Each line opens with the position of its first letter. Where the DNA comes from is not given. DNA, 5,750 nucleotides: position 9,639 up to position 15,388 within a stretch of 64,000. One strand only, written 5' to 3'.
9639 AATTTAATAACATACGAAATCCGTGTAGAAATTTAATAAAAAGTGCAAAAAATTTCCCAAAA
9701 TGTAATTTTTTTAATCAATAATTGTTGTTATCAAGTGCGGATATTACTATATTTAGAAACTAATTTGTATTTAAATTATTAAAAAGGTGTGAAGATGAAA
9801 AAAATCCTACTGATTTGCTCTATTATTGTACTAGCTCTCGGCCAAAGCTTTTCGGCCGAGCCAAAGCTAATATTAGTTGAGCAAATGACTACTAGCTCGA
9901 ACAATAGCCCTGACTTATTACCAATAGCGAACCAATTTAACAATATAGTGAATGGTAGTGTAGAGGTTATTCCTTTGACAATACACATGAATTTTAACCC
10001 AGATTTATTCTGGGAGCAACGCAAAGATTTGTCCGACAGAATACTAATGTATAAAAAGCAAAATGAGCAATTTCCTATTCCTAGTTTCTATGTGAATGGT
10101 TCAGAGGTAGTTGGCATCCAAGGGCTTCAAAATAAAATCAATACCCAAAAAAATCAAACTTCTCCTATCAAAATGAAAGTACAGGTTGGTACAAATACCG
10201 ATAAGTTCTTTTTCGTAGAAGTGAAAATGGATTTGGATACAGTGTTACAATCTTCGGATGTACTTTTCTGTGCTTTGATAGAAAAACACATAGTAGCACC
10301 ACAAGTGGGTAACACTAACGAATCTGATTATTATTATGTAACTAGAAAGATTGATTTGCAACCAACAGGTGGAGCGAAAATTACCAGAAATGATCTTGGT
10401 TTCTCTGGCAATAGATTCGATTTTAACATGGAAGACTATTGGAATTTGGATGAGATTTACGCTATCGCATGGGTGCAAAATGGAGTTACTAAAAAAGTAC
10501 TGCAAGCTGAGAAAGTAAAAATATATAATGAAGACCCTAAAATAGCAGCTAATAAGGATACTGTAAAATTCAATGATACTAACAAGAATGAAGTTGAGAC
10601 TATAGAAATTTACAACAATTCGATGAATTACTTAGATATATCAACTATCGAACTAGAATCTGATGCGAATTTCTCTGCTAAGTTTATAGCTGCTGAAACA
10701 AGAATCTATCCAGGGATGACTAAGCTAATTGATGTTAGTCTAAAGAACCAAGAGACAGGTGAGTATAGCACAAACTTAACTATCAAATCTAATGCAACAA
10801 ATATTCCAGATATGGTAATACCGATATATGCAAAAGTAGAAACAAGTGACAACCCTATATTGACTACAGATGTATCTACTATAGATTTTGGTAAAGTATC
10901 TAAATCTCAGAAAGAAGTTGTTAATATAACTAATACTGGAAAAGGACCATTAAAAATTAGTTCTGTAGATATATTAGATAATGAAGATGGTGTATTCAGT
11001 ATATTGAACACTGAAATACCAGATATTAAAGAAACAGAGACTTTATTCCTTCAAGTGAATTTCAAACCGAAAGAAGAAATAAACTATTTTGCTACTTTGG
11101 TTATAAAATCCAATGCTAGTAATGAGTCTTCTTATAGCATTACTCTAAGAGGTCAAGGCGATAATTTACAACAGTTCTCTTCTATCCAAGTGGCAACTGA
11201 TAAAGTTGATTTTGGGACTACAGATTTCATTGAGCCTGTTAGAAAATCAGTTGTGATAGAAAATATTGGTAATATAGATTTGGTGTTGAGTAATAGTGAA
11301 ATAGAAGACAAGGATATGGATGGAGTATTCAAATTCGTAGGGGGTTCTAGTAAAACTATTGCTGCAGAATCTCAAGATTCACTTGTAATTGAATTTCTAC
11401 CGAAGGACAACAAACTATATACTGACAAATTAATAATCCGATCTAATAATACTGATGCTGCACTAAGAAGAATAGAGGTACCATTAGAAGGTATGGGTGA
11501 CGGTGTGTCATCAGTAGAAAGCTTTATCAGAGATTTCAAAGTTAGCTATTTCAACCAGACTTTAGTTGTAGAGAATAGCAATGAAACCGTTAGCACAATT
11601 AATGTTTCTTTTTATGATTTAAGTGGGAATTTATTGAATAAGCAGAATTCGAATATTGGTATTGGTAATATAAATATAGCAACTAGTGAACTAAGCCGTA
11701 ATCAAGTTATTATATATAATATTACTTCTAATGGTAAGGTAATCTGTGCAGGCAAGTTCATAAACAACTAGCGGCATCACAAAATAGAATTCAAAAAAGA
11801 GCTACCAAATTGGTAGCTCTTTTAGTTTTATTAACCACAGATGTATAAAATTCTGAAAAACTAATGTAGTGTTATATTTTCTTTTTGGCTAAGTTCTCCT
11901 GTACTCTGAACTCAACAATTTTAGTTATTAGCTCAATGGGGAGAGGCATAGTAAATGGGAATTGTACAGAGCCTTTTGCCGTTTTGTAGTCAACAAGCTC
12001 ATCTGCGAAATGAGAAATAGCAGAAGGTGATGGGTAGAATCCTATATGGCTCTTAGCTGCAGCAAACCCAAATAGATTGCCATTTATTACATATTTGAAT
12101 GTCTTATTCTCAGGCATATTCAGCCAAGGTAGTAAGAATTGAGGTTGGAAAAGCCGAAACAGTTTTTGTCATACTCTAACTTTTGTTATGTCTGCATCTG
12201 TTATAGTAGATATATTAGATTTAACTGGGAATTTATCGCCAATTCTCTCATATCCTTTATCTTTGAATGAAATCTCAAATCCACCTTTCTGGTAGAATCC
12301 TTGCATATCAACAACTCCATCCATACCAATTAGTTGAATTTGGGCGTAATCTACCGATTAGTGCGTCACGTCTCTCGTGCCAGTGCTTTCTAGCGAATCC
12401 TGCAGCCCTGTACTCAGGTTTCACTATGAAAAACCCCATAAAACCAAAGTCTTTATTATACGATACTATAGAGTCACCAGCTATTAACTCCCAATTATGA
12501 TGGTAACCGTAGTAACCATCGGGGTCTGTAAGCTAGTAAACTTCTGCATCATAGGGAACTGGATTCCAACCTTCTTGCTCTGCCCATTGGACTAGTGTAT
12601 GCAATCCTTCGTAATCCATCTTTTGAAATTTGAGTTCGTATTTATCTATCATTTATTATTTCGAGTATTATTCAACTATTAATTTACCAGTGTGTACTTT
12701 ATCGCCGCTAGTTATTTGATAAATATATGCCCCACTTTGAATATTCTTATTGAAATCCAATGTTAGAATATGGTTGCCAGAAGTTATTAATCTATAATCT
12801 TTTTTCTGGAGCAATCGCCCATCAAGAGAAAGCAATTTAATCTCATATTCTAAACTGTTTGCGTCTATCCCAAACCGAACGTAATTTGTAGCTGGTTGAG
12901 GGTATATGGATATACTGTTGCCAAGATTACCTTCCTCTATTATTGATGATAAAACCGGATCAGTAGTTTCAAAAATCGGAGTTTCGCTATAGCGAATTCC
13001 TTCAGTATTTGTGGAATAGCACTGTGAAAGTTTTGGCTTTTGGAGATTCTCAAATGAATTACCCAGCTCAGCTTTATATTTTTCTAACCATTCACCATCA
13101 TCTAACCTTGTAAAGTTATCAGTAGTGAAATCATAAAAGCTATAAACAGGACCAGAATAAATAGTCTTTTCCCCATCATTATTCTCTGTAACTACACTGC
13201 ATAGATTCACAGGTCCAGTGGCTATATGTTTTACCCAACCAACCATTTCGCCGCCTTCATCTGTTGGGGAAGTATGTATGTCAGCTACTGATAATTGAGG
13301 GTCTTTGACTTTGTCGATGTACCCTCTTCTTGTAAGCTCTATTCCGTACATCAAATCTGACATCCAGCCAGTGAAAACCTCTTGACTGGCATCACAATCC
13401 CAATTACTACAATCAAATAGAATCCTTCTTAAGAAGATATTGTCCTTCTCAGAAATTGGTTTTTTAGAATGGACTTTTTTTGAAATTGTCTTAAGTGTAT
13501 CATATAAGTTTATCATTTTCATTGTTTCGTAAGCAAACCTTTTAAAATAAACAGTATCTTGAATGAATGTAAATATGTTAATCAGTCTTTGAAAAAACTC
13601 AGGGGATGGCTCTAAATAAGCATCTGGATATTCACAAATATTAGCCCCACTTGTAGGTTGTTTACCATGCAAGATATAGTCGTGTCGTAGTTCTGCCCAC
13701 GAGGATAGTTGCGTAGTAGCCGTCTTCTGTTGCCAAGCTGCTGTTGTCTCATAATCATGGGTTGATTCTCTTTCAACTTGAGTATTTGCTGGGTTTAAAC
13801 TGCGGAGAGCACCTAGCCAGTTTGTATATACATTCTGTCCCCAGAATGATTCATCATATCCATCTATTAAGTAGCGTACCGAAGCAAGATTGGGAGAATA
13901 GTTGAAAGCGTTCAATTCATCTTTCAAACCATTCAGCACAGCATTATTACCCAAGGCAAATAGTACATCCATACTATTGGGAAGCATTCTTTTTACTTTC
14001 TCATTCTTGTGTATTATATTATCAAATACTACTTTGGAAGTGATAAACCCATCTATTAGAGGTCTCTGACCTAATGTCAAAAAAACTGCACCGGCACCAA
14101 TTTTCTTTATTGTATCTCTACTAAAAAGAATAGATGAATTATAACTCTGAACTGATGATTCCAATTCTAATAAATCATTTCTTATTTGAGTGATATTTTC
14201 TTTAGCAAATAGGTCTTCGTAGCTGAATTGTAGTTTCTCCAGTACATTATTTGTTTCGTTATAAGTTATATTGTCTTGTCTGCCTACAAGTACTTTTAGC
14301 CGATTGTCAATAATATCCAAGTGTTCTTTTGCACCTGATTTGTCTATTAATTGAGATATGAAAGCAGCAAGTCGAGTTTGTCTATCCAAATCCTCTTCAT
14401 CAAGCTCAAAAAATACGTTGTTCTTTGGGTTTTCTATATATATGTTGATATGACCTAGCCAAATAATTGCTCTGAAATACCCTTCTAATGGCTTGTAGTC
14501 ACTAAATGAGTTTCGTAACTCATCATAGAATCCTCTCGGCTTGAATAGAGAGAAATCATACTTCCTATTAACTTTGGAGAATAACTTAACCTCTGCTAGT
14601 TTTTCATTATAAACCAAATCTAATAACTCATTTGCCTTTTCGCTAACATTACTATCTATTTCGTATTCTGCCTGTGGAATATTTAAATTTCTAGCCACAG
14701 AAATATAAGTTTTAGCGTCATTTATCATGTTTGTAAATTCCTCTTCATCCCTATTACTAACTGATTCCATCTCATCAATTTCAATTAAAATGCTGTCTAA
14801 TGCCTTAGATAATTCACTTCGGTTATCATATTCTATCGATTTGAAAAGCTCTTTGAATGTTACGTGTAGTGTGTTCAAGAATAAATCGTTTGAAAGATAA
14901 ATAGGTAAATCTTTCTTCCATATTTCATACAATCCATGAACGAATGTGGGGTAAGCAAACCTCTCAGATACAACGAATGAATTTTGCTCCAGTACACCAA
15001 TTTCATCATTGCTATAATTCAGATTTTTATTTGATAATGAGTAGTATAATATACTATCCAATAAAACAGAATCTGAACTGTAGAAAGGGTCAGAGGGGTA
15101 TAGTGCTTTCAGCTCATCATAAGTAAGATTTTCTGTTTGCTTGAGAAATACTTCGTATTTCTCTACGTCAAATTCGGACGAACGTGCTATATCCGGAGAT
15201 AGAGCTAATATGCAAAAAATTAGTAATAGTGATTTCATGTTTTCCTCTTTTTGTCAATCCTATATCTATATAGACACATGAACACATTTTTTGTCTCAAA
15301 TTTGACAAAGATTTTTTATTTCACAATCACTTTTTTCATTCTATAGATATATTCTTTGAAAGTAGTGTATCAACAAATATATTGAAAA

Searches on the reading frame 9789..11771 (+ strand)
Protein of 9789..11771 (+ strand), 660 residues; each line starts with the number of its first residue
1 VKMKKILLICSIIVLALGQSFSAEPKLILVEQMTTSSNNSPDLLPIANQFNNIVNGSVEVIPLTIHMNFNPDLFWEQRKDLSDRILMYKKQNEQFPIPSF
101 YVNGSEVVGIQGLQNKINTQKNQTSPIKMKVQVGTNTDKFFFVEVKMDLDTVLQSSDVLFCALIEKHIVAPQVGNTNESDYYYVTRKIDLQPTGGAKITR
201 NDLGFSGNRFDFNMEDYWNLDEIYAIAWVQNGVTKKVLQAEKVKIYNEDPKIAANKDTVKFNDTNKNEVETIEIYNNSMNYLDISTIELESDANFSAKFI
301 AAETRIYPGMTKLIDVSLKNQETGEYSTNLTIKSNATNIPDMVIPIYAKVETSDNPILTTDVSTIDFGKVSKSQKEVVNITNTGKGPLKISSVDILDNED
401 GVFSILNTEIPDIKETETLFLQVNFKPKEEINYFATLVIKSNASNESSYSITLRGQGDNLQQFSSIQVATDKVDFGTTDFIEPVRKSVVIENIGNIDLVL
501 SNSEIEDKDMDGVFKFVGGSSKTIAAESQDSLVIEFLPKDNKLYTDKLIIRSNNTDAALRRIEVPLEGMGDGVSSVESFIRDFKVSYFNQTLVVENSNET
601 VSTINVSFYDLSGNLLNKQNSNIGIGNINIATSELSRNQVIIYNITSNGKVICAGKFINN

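Call 70: search_protein_families(library=ncbifam, proteins=[window:9789-11771:+], max_evalue=1e-8)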
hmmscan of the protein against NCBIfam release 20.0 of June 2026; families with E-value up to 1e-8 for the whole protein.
window:9789-11771:+ (660 aa): 1 family
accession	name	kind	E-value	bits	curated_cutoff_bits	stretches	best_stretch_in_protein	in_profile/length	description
NF012200.0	choice_anch_D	domain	3.6e-19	69.3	45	0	352-446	11-108/108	choice-of-anchor D domain-containing protein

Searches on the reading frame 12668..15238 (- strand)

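Call 55: search_protein_families(library=ncbifam, proteins=[window:12668-15238:-], max_evalue=0.00001)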
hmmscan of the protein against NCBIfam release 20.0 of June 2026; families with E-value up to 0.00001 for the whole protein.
window:12668-15238:- (856 aa): 1 family
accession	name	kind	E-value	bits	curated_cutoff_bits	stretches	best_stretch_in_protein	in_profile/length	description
TIGR04183.1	Por_Secre_tail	domain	7.4e-09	35.5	23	1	778-855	1-71/72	T9SS type A sorting domain-containing protein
